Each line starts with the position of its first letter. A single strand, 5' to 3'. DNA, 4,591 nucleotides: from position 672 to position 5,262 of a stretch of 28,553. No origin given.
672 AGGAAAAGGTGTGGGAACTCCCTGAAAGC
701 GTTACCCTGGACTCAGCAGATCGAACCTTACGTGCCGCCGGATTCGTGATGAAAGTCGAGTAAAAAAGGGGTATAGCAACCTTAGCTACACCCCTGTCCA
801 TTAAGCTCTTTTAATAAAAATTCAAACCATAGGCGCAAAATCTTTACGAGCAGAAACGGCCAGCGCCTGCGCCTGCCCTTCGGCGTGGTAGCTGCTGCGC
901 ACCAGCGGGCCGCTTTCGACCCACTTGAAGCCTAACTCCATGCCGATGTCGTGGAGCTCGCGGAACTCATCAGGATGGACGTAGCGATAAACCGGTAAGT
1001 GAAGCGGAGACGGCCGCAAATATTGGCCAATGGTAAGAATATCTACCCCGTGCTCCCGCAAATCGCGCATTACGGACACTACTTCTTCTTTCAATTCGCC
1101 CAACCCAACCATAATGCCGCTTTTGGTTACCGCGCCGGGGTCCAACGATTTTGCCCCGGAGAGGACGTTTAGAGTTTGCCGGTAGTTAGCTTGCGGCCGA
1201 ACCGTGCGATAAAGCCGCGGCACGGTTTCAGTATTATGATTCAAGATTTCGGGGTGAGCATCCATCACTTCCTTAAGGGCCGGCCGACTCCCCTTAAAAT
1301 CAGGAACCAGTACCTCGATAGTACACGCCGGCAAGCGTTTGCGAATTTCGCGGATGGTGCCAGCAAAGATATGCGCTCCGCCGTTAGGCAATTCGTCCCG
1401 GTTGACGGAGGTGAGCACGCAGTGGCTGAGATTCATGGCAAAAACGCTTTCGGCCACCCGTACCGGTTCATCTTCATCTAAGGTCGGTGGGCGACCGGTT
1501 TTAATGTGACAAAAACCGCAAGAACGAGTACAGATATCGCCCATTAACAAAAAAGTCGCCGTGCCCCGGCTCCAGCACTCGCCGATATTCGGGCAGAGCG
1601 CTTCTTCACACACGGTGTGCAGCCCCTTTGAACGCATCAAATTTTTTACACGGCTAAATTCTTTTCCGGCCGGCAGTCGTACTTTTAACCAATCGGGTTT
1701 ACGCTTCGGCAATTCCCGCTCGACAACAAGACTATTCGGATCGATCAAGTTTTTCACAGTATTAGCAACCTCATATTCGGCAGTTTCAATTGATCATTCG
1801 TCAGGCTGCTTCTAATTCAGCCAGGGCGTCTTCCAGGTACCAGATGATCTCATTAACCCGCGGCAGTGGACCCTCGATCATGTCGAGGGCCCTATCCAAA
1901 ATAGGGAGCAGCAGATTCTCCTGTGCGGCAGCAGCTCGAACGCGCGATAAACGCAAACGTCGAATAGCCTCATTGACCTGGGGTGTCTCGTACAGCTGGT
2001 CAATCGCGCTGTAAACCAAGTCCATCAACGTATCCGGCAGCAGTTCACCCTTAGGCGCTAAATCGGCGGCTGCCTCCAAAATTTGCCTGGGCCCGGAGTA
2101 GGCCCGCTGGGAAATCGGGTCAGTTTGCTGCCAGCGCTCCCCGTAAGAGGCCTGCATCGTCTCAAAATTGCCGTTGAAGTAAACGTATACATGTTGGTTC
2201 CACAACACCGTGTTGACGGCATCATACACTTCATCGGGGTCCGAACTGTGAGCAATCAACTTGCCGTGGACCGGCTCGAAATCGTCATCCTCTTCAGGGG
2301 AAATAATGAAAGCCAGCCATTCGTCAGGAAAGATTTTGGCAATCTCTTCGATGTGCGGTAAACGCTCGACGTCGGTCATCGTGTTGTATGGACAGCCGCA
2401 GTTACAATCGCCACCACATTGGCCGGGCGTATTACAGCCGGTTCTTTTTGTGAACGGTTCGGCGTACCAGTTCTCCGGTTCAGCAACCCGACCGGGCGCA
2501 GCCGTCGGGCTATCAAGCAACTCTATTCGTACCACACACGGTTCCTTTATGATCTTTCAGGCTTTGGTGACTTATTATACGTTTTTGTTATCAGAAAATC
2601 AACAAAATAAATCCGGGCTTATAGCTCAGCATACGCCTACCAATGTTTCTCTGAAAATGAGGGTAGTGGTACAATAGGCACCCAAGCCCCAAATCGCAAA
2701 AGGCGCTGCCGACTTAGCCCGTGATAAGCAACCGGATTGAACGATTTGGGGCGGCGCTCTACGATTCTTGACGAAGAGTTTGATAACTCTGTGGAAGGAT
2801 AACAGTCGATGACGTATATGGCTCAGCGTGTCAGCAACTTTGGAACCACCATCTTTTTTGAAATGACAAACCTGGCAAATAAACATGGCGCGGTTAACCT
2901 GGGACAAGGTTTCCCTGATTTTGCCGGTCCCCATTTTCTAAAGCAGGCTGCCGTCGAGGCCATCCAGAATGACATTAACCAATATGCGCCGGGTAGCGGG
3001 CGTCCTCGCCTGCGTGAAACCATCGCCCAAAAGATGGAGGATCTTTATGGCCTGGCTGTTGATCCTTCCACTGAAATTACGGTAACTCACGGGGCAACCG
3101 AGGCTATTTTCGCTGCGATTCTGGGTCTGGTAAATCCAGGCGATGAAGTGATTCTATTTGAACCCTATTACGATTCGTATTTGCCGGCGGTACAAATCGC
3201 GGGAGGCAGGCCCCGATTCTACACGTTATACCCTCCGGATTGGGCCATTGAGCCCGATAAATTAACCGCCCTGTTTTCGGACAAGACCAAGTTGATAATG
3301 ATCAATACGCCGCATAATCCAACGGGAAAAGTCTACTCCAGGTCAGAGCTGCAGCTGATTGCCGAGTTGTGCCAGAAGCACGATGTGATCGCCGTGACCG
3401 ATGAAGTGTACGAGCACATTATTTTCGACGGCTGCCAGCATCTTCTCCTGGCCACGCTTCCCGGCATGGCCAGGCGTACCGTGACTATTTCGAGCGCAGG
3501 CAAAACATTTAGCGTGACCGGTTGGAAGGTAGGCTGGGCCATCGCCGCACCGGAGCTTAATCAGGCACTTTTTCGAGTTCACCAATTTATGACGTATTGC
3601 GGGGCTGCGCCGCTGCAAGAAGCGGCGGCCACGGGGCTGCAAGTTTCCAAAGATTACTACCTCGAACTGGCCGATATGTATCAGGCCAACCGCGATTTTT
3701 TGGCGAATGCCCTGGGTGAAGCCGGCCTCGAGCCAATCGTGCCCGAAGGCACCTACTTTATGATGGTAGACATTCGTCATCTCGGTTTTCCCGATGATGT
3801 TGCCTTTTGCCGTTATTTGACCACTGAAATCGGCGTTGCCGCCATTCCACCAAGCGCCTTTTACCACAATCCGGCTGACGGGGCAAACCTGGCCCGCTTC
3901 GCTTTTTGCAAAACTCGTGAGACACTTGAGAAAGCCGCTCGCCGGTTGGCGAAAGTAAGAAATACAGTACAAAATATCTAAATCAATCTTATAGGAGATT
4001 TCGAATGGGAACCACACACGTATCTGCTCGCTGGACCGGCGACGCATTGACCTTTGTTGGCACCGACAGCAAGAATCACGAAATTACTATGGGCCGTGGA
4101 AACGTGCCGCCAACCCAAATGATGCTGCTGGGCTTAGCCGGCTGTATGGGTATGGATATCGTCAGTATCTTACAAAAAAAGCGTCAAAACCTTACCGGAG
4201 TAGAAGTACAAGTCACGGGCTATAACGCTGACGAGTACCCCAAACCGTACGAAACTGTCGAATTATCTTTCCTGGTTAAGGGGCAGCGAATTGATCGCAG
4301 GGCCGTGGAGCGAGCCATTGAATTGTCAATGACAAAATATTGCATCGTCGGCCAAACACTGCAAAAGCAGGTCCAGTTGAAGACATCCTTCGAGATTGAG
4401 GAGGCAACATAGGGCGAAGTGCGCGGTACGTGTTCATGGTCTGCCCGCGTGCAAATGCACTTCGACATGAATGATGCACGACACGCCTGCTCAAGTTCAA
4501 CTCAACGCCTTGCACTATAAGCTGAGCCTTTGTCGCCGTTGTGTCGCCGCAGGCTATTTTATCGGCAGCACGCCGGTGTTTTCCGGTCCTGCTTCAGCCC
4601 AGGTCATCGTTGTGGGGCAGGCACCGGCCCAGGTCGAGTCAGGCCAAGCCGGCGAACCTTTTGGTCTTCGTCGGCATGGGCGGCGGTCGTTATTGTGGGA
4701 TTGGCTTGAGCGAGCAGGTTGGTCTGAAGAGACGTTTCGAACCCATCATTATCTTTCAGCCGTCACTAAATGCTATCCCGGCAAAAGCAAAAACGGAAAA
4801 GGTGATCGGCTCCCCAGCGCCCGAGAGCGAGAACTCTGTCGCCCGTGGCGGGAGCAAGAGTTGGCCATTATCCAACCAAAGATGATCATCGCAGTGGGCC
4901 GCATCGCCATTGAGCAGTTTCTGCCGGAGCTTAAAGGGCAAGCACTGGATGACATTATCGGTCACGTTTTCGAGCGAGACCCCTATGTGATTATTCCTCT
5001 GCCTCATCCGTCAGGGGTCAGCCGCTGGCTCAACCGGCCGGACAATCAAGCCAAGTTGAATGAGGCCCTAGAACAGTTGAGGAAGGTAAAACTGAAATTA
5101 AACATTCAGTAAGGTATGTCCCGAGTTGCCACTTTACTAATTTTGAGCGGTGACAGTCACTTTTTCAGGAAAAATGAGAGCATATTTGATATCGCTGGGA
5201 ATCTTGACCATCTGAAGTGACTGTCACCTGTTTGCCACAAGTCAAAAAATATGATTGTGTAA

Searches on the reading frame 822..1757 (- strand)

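Call 6: search_protein_families(library=pfam, proteins=[window:822-1757:-])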
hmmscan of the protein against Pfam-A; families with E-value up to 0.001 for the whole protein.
window:822-1757:- (311 aa): 2 families
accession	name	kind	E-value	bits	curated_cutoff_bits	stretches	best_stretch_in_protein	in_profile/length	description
PF04055.27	Radical_SAM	-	1.1e-13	52.1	29.5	1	72-233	3-166/166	Radical SAM superfamily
PF16881.10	LIAS_N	-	1.6e-11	45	27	1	12-55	53-96/96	N-terminal domain of lipoyl synthase of Radical_SAM family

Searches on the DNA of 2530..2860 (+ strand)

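Call 4: search_rna_families(source=window, start=2530, end=2860, threshold=evalue, max_evalue=10, show_alignments=3)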
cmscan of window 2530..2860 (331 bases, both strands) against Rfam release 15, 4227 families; matches with E-value up to 10: 3.
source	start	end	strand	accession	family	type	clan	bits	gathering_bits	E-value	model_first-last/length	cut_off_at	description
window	2571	2629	+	RF00121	MicC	Gene; sRNA;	-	16.2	90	6.3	1-123/123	no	MicC RNA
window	2773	2853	+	RF00292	snoTBR5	Gene; snRNA; snoRNA; CD-box;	-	15.4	44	0.45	1-94/94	no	Small nucleolar RNA TBR5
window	2583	2607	-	RF04036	mir-2076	Gene; miRNA;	-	13.4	90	8.6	22-46/68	no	mir-2076 microRNA precursor family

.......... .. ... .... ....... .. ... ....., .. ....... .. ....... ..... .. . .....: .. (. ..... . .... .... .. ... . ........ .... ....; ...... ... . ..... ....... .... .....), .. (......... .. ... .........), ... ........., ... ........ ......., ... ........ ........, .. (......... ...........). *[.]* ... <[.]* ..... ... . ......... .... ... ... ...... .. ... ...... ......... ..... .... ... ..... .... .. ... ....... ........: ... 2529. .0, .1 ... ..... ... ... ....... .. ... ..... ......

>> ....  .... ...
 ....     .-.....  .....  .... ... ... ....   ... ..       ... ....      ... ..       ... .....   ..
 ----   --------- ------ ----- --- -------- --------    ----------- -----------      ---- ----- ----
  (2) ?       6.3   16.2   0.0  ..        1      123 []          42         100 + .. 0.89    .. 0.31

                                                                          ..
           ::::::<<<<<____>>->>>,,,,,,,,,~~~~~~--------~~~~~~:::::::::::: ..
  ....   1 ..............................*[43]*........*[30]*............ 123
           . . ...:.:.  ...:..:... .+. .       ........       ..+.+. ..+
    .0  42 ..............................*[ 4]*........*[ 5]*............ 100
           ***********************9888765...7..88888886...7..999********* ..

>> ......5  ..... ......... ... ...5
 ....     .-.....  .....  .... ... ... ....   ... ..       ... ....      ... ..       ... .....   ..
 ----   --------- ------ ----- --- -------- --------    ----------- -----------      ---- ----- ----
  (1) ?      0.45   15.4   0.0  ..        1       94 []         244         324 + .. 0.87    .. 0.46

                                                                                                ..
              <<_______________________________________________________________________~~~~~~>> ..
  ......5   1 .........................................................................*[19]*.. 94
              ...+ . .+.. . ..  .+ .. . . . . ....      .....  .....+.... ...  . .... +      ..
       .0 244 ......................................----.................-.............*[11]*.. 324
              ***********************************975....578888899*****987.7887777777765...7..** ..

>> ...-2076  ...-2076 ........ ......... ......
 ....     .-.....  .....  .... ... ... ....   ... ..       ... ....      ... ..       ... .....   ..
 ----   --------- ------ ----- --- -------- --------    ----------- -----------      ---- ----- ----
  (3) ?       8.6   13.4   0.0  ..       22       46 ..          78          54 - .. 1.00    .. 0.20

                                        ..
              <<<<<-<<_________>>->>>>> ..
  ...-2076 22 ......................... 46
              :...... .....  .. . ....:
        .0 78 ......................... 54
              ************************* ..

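Call 31: build_rna_model(alignment_id=A1, structure=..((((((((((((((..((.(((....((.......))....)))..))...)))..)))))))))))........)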
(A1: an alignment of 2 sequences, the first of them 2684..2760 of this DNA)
Model R1 built from alignment A1 (2 sequences, 77 columns); structure: as given.
model positions 77; base pairs 21; branch points 0; effective number of sequences 1.04; information 0.736 bits per position. Calibrated on 0.2 Mb of random sequence (short: E-values are rough).
structure used (alignment columns):
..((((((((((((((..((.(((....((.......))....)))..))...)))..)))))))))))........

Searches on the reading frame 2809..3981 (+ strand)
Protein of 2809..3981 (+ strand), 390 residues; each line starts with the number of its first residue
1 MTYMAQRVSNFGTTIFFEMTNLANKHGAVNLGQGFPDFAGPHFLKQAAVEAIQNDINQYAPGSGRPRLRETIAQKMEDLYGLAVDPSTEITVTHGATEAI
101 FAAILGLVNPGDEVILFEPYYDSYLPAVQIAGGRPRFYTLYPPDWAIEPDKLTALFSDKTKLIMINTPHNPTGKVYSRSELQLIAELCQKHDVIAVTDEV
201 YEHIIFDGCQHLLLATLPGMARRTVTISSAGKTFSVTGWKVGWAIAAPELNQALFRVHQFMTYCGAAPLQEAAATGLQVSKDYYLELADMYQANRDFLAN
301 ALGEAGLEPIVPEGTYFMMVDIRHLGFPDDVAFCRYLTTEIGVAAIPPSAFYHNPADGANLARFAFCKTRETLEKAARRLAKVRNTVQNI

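Call 6: search_protein_families(library=pfam, proteins=[window:2809-3981:+])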
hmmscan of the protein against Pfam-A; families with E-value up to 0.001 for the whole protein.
window:2809-3981:+ (390 aa): 5 families
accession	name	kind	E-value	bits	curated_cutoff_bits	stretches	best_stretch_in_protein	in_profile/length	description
PF00155.27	Aminotran_1_2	-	8.6e-69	232.9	19.7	1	29-380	4-361/361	Aminotransferase class I and II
PF00266.25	Aminotran_5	-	8.2e-10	38.6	21.5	1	83-200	57-177/371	Aminotransferase class-V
PF01053.26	Cys_Met_Meta_PP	-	1.5e-06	27.5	27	1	92-201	72-176/381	Cys/Met metabolism PLP-dependent enzyme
PF01041.23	DegT_DnrJ_EryC1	-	2.5e-05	24.1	19.8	1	93-198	45-145/360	DegT/DnrJ/EryC1/StrS aminotransferase family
PF01212.27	Beta_elim_lyase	-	0.00088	19.1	27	0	155-198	124-168/288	Beta-eliminating lyase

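Call 8: search_protein_families(library=ncbifam, proteins=[window:2809-3981:+], max_evalue=0.01)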
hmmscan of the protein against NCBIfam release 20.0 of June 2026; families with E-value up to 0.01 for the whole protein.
window:2809-3981:+ (390 aa): 87 families (the best 25 are shown)
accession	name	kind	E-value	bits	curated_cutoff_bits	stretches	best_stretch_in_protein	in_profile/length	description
NF005855.0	PRK07777.1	equivalog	5.9e-153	509.8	553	1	4-385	6-389/391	pyridoxal phosphate-dependent aminotransferase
NF006488.0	PRK08912.1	equivalog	5.5e-147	489.7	498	1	5-385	5-385/387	aminotransferase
NF006569.0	PRK09082.1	subfamily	8.3e-138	459.7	420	1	4-383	8-386/386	methionine aminotransferase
NF009079.0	PRK12414.1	subfamily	3e-105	352.4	481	1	7-383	10-384/384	methionine aminotransferase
NF041364.1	GntC_guanitoxin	equivalog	1.5e-83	280.7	415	1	29-382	1-355/356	guanitoxin biosynthesis PLP-dependent (S)-gamma-hydroxy-L-arginine cyclodehydratase GntC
NF041091.1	asp_aminotase_Arch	equivalog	2.3e-75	253.8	550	1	27-382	28-373/376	aspartate aminotransferase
NF005816.0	PRK07682.1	equivalog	5.4e-71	239.3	620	1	5-383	10-382/390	aminotransferase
NF005817.0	PRK07683.1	equivalog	7.3e-69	232.3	575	1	16-383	17-380/387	aminotransferase A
NF005588.0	PRK07309.1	equivalog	6.5e-64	216.2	576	1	25-382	29-384/391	pyridoxal phosphate-dependent aminotransferase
NF004770.0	PRK06108.1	subfamily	4.1e-62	210.2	422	1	7-383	16-391/396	pyridoxal phosphate-dependent aminotransferase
NF004975.0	PRK06348.1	equivalog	4.1e-60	203.8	549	1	3-383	5-382/384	pyridoxal phosphate-dependent aminotransferase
NF004769.0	PRK06107.1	equivalog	9.4e-57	192.6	617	1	28-383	35-397/402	aspartate transaminase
NF005744.0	PRK07568.1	subfamily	4.9e-55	187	389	1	29-382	35-388/398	pyridoxal phosphate-dependent aminotransferase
NF006756.0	PRK09276.1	subfamily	1.3e-54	185.6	507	1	5-383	5-385/387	LL-diaminopimelate aminotransferase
NF004621.0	PRK05957.1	equivalog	3.9e-54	183.9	498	1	19-382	19-381/389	pyridoxal phosphate-dependent aminotransferase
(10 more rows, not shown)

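Call 15: find_related_loci(query=window:2809-3981:+, collection=metagenome_contigs, flank=1500)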
Query window:2809-3981:+ (390 aa) in metagenome_contigs; peptide patterns used: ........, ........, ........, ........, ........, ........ (x = any residue, [..] = any of these).
600 stretches matched a pattern (row limit reached: there are more); 586 encode a relative of the query (tblastn E <= 1e-3); the best 80 are kept; 80 distinct loci.
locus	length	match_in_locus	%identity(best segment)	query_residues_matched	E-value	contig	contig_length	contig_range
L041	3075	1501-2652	80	1-384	0e+0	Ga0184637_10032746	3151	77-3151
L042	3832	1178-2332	76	1-385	0e+0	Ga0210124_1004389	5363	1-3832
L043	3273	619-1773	76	1-385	0e+0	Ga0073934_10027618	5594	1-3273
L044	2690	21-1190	71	1-390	0e+0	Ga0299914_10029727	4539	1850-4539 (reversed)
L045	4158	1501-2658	57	2-385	1e-146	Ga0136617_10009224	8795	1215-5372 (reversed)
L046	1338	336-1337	63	1-334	3e-150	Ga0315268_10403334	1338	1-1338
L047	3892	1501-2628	55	1-372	7e-135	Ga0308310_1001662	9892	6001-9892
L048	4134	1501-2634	50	4-377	4e-129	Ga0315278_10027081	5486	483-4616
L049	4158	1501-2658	48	4-385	4e-125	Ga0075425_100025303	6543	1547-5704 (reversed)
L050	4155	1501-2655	51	1-384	1e-124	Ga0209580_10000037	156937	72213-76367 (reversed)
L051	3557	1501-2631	51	8-382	1e-124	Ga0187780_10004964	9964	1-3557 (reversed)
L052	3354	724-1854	52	8-382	4e-121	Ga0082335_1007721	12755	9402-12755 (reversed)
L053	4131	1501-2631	51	8-382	5e-120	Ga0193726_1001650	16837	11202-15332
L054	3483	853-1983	52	8-382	2e-120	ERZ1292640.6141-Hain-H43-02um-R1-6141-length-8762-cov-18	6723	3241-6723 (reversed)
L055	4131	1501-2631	51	8-382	2e-119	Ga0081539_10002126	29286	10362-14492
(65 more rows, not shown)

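Call 25: find_related_loci(query=window:2809-3981:+, collection=genome_contigs, flank=1200)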
Query window:2809-3981:+ (390 aa) in genome_contigs; peptide patterns used: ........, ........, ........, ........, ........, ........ (x = any residue, [..] = any of these).
600 stretches matched a pattern (row limit reached: there are more); 590 encode a relative of the query (tblastn E <= 1e-3); the best 80 are kept; 80 distinct loci.
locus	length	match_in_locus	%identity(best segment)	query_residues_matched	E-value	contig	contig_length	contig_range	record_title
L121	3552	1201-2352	80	1-384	0e+0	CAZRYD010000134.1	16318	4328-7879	MAG TPA_asm: uncultured Caldilineaceae bacterium isolate SRP323723_co1_132 genome assembly, contig: NODE_2929_length_163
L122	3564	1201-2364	74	1-388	0e+0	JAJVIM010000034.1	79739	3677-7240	MAG: Anaerolineae bacterium isolate Bin_81R c_000000001258, whole genome shotgun sequence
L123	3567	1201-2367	70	1-389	0e+0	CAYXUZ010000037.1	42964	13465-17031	MAG TPA_asm: uncultured Ardenticatenaceae bacterium isolate binchicken_co179_187 genome assembly, contig: NODE_2450_leng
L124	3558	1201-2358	69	1-386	0e+0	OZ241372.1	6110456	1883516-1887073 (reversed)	MAG: Anaerolineae bacterium isolate 91413526-a19b-453a-ba52-6be33c551559 genome assembly, chromosome: 1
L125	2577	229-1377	66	1-381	0e+0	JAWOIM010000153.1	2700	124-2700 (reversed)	MAG: Chloroflexota bacterium isolate CWP5-2.bin.34 k191_3047716, whole genome shotgun sequence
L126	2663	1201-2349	61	3-385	3e-162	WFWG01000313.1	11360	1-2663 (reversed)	MAG: Ardenticatenaceae bacterium isolate S141_12_esom k151_360343, whole genome shotgun sequence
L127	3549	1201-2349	61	4-384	3e-146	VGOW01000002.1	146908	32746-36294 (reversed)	MAG: Chloroflexi bacterium isolate M_DeepCast_65m_m1_226 M_DeepCast_65m_m1_226_Ga0194120_10000078, whole genome shotgun 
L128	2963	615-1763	56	3-383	2e-143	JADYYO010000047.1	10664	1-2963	MAG: Thermomicrobiales bacterium isolate SJ531 c_000000077446, whole genome shotgun sequence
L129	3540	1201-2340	56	3-383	6e-138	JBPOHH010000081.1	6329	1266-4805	MAG: Bacteroidota bacterium isolate MAG_525 c_000000186835, whole genome shotgun sequence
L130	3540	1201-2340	55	3-383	8e-137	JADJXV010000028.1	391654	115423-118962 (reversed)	MAG: Ignavibacteria bacterium isolate Lyne_18-Q3-R50-59_BAT3C.229 tig01430477-10-3906270, whole genome shotgun sequence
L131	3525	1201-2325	55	5-380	8e-135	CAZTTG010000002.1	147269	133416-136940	MAG TPA_asm: uncultured Planctomycetaceae bacterium isolate binchicken_co97_508 genome assembly, contig: NODE_213_length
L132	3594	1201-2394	52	5-384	6e-127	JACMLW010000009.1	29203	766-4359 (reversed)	MAG: Phycisphaerales bacterium isolate ES-bin-47 ES-bin-47-contig-k141_622387, whole genome shotgun sequence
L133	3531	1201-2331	51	8-382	3e-121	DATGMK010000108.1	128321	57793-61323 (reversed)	MAG TPA_asm: Reyranella sp. isolate SMAG_U9910 k141_278625, whole genome shotgun sequence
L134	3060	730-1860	51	8-382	3e-122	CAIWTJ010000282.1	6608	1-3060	MAG: Enhydrobacter aerosaccus isolate Umea3p3_bin-0614 genome assembly, contig: bin-0614:282/306, whole genome shotgun s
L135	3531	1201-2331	51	8-382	2e-119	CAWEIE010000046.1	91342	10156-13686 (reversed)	MAG: uncultured Alphaproteobacteria bacterium isolate MFD04212.bin.2.193 genome assembly, contig: contig_73441, whole ge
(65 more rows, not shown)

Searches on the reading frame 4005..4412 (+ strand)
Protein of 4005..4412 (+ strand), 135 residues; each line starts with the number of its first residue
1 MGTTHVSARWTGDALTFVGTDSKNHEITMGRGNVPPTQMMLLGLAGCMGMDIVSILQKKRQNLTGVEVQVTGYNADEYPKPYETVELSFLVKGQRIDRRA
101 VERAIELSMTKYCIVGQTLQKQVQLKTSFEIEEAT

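Call 6: search_protein_families(library=pfam, proteins=[window:4005-4412:+])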
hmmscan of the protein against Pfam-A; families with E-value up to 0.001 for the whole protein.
window:4005-4412:+ (135 aa): 1 family
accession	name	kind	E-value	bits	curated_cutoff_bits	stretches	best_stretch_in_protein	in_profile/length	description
PF02566.24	OsmC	-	8.2e-17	61.9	27.5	1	35-127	7-99/100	OsmC-like protein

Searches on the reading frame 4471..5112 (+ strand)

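Call 6: search_protein_families(library=pfam, proteins=[window:4471-5112:+])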
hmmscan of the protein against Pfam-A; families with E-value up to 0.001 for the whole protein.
window:4471-5112:+ (213 aa): 1 family
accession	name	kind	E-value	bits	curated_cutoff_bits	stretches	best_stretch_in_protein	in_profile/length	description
PF03167.25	UDG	-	1.1e-24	87.5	24.3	1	39-203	4-140/141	Uracil DNA glycosylase superfamily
